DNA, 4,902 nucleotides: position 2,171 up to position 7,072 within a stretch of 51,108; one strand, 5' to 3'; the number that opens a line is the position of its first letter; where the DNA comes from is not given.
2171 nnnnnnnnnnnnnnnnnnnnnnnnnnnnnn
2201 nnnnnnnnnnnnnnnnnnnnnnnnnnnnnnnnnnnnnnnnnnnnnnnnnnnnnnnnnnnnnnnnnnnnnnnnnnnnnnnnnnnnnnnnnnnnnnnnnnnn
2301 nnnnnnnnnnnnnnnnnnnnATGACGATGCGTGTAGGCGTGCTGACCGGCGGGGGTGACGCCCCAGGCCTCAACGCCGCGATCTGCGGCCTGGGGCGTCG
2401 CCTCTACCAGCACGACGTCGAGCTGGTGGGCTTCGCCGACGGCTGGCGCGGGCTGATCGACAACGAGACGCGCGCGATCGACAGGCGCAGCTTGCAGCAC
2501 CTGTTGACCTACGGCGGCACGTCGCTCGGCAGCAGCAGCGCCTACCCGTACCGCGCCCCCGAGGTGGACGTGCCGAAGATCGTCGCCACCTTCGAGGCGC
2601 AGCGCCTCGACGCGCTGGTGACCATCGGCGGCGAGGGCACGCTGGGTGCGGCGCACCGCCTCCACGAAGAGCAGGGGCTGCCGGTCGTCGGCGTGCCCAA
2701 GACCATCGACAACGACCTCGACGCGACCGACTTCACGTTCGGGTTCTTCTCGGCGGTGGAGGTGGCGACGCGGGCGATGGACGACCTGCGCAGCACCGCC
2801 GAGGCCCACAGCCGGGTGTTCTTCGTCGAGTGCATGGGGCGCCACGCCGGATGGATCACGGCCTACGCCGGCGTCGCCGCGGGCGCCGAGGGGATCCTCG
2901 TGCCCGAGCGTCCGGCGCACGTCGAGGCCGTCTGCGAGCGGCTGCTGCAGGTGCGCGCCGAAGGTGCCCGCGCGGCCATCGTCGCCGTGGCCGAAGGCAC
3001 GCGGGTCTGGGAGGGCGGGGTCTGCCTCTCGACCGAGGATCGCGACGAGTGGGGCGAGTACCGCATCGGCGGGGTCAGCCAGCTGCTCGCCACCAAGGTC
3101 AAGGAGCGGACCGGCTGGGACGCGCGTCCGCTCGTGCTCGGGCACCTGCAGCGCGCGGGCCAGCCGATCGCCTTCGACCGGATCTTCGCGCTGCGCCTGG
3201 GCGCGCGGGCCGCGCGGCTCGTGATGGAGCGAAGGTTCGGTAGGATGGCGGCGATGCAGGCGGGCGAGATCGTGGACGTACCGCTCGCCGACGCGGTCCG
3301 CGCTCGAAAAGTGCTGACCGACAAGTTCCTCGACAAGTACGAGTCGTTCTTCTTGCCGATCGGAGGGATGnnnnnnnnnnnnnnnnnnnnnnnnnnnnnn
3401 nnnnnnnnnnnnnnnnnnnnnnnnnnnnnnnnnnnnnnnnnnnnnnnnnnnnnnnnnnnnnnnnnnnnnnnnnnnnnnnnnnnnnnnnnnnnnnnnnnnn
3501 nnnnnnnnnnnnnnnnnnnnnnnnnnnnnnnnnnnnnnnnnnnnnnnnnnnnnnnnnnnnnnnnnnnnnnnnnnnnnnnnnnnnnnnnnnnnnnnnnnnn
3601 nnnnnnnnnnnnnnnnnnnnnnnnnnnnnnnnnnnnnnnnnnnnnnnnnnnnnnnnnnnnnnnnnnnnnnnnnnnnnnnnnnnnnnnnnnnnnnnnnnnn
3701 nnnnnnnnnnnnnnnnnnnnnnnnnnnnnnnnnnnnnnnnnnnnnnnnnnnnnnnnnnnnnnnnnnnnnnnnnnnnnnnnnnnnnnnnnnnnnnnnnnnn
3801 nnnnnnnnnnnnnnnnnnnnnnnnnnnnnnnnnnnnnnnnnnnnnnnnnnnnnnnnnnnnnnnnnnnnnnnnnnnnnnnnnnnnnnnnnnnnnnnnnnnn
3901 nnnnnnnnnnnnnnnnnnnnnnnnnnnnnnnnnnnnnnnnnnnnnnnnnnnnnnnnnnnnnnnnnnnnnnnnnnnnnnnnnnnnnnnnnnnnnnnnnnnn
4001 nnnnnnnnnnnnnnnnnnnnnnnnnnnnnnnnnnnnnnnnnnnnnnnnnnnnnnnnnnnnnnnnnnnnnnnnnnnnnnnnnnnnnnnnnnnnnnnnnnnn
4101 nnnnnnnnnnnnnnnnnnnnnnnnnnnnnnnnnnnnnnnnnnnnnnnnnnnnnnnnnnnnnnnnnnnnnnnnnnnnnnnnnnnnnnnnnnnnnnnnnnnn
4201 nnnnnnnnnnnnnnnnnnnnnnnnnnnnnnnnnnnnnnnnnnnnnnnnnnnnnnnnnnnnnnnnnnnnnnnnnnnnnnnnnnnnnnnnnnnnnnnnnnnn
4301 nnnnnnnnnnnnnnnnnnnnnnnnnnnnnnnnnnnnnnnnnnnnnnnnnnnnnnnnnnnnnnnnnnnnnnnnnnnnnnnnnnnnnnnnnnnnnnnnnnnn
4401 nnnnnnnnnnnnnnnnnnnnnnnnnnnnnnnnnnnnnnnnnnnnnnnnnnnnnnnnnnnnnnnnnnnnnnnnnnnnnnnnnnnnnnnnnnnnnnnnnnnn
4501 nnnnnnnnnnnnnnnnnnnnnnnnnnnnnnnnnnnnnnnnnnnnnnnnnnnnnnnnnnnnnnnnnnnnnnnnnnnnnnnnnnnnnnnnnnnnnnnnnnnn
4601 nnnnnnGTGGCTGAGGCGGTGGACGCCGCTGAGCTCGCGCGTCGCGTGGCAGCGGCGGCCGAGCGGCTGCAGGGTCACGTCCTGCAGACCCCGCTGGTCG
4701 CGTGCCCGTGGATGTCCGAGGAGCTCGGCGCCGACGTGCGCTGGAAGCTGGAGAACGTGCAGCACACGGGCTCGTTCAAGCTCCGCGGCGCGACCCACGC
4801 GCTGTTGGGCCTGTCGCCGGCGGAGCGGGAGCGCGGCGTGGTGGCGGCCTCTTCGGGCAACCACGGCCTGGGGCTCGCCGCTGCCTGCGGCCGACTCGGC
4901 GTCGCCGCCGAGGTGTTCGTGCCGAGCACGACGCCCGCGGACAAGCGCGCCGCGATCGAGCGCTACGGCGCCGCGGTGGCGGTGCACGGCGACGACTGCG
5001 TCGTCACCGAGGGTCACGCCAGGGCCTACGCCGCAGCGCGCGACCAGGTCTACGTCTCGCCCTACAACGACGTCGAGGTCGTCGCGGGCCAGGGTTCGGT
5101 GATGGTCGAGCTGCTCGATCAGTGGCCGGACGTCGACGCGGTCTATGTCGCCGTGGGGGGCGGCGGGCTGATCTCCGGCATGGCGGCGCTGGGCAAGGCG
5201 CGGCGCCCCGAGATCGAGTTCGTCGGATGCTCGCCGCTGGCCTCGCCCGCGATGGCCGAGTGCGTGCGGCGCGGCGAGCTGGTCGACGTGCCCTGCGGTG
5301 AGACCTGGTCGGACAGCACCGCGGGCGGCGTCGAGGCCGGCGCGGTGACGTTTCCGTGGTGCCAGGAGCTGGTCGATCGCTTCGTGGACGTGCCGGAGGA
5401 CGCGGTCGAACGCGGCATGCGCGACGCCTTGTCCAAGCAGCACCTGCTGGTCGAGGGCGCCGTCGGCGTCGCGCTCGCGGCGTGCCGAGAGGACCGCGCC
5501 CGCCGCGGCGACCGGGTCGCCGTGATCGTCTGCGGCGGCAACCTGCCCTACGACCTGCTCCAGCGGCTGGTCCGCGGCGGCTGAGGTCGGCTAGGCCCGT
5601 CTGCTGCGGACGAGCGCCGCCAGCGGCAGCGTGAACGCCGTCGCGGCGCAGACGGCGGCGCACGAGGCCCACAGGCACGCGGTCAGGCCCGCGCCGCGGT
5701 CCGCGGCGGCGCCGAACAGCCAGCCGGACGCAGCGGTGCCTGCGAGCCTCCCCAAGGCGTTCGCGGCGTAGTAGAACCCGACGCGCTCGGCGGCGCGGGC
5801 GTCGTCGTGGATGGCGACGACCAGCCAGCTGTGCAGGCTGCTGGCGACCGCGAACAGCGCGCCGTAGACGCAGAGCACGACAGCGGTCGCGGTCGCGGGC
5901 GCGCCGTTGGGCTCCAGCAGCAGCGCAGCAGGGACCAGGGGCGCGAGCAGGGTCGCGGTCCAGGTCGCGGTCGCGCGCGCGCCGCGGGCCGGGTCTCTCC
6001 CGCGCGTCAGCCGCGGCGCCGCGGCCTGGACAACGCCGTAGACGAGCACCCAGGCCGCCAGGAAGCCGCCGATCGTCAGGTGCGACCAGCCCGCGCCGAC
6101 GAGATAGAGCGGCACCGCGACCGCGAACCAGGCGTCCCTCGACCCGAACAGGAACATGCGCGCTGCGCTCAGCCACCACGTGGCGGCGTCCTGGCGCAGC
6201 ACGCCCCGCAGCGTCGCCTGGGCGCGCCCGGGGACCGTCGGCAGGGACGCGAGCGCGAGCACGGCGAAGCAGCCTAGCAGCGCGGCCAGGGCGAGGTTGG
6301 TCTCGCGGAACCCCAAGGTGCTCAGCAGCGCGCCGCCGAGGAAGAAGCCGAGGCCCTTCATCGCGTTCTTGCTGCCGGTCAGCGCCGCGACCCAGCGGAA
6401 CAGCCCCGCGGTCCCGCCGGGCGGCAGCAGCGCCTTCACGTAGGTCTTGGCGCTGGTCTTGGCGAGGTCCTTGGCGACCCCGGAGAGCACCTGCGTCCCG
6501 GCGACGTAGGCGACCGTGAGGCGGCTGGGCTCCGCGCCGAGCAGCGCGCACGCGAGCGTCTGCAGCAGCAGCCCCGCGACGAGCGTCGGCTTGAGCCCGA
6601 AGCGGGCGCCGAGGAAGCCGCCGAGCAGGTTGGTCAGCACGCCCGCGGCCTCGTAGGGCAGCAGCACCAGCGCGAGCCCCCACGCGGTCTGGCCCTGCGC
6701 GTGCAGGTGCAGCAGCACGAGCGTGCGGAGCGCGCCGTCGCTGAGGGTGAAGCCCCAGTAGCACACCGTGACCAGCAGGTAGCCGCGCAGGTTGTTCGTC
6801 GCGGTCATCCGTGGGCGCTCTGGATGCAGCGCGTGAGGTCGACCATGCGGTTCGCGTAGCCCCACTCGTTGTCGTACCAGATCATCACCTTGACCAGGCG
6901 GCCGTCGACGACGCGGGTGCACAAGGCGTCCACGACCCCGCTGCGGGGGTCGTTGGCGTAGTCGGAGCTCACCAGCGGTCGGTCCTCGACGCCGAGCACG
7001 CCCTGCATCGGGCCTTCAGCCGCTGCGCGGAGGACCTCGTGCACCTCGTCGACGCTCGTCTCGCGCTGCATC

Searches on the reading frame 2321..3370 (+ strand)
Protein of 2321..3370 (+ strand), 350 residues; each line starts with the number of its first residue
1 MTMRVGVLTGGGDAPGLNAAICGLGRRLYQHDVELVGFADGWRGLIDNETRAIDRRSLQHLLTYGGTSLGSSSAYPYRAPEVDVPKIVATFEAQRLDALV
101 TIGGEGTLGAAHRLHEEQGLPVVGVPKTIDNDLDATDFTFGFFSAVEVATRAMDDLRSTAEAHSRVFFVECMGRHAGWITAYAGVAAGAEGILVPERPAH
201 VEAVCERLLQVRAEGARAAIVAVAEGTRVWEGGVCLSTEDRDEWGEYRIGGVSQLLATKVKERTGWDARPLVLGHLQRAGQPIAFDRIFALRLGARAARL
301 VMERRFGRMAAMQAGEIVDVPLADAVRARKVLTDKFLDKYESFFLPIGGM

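Call 32: search_protein_families(library=pfam, proteins=[window:2321-3370:+], max_evalue=0.00001)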
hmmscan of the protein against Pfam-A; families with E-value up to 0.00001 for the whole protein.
window:2321-3370:+ (350 aa): 1 family
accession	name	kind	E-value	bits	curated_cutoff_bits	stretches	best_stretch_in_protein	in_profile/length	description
PF00365.25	PFK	-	3.5e-91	305.8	30.9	1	4-300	1-276/277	Phosphofructokinase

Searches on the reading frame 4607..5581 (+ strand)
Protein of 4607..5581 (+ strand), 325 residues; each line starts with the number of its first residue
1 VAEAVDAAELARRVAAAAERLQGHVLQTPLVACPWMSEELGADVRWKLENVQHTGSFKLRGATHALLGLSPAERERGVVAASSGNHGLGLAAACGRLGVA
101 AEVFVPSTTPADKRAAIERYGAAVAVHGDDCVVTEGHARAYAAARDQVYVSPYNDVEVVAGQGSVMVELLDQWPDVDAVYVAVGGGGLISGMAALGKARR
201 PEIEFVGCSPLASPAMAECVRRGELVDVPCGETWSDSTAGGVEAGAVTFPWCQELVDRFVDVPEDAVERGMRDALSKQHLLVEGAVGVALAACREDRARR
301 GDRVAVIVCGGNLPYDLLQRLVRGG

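Call 32: search_protein_families(library=pfam, proteins=[window:4607-5581:+], max_evalue=0.00001)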
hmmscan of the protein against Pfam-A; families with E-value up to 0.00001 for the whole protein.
window:4607-5581:+ (325 aa): 1 family
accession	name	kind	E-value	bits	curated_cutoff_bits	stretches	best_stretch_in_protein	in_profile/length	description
PF00291.31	PALP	-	1.9e-71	241.2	35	1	23-310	3-295/295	Pyridoxal-phosphate dependent enzyme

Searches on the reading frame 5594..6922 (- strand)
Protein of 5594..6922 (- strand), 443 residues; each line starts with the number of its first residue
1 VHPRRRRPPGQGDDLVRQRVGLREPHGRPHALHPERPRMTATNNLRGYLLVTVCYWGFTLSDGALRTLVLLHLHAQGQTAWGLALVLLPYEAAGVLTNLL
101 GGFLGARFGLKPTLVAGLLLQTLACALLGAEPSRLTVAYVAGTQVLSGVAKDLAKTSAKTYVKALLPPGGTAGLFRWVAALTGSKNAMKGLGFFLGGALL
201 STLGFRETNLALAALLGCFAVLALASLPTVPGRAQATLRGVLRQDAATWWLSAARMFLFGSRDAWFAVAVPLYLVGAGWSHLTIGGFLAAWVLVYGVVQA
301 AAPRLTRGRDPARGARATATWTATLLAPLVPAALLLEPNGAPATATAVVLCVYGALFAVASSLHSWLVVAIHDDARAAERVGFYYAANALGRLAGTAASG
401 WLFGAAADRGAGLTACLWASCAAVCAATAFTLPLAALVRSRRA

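Call 32: search_protein_families(library=pfam, proteins=[window:5594-6922:-], max_evalue=0.00001)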
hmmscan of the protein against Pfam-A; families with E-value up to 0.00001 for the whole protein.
window:5594-6922:- (443 aa): 1 family
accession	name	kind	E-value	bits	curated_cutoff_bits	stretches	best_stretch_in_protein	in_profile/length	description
PF07690.21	MFS_1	-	1.5e-13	50.9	33.4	1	49-395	3-346/347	Major Facilitator Superfamily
